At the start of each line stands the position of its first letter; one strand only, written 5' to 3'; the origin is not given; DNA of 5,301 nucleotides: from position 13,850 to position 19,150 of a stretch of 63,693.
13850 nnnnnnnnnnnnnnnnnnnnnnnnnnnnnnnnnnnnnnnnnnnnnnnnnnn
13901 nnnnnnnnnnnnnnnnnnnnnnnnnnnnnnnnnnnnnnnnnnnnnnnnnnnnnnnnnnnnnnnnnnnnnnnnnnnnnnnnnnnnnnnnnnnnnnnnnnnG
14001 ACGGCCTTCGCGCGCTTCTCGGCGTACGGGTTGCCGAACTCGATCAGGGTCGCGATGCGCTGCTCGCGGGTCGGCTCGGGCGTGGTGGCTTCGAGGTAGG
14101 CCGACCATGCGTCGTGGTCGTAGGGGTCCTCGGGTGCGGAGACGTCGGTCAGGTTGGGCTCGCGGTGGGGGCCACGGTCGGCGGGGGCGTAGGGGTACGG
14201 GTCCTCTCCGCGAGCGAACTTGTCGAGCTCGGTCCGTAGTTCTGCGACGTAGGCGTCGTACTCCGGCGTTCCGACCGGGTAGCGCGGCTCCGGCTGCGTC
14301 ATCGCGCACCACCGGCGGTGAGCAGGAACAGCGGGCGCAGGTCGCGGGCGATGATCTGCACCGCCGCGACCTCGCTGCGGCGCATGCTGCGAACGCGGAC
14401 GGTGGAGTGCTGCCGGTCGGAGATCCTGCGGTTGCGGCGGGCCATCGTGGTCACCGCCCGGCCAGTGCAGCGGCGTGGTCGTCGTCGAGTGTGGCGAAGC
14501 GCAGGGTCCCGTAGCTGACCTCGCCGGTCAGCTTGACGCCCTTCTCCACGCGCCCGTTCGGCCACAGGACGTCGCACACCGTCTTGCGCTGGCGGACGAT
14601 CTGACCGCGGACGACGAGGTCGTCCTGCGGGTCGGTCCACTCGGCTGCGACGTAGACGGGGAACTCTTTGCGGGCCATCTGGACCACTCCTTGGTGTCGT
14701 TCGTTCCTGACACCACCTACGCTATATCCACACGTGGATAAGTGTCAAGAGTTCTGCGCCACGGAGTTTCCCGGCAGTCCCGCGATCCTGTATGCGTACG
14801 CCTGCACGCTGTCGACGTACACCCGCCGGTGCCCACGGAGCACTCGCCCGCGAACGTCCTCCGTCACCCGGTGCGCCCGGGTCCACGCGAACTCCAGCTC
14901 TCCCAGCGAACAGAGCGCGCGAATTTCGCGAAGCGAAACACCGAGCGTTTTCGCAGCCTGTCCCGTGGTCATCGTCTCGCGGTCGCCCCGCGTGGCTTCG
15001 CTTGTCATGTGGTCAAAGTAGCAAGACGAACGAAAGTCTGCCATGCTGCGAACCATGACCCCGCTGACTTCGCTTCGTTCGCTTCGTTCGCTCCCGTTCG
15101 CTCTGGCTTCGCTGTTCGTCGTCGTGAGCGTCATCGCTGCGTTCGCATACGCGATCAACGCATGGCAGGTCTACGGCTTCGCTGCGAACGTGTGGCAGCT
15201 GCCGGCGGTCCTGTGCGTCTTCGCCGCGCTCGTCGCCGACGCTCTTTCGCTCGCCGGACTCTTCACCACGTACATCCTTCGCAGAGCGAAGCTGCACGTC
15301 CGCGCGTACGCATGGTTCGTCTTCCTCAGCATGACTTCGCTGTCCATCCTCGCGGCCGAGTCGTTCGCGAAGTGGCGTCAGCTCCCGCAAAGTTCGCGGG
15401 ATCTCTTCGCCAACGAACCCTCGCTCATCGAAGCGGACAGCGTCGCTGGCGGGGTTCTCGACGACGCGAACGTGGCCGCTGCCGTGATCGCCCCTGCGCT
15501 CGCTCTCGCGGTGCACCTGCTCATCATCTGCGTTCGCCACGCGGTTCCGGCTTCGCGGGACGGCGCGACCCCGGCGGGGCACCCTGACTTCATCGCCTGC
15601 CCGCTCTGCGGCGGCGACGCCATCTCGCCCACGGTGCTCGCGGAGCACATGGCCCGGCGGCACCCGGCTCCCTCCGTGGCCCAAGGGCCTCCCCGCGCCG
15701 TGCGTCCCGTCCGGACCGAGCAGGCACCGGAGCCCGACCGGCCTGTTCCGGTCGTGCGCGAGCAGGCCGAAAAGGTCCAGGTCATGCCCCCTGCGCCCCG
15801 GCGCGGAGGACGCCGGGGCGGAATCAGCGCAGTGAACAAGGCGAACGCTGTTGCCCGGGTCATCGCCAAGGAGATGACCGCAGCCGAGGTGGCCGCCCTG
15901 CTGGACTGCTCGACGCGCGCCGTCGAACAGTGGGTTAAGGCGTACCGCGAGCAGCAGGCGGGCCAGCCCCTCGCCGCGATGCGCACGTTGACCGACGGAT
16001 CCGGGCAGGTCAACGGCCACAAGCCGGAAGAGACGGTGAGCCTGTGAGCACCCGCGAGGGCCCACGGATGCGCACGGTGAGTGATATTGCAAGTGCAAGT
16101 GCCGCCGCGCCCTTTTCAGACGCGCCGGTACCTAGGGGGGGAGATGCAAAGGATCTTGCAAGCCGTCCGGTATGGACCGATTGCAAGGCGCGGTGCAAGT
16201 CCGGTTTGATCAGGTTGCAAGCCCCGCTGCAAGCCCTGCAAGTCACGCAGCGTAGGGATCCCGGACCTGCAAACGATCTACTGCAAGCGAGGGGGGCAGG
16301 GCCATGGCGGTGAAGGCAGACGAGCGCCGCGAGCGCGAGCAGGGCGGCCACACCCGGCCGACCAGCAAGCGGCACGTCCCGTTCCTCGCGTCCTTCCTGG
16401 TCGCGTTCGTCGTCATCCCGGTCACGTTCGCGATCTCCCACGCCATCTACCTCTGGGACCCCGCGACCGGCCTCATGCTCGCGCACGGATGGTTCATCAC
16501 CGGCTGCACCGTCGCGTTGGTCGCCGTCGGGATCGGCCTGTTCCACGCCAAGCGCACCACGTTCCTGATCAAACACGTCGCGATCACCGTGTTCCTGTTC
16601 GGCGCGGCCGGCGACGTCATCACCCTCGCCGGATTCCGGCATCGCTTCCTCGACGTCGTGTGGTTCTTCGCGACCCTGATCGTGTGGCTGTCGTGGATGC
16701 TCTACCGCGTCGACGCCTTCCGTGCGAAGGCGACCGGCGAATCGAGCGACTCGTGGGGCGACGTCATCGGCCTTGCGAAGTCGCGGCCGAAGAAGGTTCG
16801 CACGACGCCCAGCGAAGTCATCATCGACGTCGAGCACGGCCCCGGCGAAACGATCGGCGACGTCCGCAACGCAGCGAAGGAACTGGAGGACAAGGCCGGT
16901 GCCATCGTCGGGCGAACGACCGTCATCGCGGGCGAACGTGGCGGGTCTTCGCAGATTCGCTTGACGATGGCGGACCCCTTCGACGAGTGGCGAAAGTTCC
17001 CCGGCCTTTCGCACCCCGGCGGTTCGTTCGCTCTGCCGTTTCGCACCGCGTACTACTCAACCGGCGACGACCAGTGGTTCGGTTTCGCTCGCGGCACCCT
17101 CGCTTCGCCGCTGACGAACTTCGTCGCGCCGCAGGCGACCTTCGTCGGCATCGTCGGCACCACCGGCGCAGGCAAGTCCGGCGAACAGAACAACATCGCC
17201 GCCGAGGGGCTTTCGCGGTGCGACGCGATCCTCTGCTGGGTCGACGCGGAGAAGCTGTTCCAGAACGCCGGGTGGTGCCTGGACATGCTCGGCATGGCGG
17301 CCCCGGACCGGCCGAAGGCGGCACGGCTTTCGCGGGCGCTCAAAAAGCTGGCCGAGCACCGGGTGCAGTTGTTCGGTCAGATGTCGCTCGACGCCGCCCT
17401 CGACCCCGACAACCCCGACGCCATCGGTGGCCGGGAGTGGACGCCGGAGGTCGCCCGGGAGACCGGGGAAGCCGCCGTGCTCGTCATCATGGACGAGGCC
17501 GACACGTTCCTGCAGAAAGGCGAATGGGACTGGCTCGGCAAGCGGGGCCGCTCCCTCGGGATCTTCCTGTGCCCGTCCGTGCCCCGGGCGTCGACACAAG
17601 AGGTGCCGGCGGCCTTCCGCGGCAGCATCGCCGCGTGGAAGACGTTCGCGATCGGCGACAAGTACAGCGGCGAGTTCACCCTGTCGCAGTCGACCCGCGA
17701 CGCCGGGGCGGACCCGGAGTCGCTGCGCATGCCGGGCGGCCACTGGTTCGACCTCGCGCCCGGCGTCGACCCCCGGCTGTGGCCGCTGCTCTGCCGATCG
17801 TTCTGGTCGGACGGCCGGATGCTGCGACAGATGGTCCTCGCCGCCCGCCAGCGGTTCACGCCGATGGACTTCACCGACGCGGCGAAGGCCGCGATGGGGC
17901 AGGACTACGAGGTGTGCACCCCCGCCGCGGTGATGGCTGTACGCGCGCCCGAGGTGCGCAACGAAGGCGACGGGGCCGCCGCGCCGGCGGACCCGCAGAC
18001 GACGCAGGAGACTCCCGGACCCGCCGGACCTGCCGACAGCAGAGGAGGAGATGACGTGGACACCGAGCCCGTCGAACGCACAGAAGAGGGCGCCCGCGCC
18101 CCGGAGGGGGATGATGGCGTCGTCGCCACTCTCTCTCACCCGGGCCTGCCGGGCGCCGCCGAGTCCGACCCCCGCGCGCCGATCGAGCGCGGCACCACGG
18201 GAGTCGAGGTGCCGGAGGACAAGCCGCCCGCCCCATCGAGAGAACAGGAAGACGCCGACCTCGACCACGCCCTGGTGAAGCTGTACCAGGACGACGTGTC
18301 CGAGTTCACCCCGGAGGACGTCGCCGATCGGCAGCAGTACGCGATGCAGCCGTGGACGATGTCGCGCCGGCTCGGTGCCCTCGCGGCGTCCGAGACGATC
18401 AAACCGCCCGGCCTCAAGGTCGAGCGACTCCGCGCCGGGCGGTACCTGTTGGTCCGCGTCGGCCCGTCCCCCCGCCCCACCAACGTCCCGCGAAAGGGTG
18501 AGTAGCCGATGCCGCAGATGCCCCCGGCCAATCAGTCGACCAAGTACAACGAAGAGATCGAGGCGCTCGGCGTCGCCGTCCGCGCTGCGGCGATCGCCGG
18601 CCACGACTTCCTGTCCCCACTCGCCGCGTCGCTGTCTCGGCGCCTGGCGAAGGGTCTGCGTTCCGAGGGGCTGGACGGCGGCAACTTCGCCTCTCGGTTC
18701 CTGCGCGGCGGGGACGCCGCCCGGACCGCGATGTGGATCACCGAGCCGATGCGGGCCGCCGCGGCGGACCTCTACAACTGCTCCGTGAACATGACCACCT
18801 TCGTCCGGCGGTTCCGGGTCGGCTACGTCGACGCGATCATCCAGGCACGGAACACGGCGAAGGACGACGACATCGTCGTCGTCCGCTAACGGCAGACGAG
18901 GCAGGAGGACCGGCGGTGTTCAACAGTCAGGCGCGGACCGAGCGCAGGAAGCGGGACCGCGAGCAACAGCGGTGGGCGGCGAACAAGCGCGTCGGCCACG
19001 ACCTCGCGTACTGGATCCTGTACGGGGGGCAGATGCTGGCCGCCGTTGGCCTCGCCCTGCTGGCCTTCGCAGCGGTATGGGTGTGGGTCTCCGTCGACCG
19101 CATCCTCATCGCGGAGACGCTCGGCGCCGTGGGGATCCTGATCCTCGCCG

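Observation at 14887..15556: TTCGC/GCGAA-dense island 1 spans two divergent genes and their promoter region and is written with rare codons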

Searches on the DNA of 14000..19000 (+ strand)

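Call 7: search_dna_similar(query=window:14000-19000:+, collection=phages, mode=distant, max_rows=25)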
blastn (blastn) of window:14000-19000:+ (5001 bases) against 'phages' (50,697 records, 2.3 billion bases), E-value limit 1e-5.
No match.

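Call 101: search_rna_families(source=window, start=14000, end=18600, threshold=evalue, max_evalue=1)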
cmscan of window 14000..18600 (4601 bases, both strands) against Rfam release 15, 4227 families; matches with E-value up to 1: 0.
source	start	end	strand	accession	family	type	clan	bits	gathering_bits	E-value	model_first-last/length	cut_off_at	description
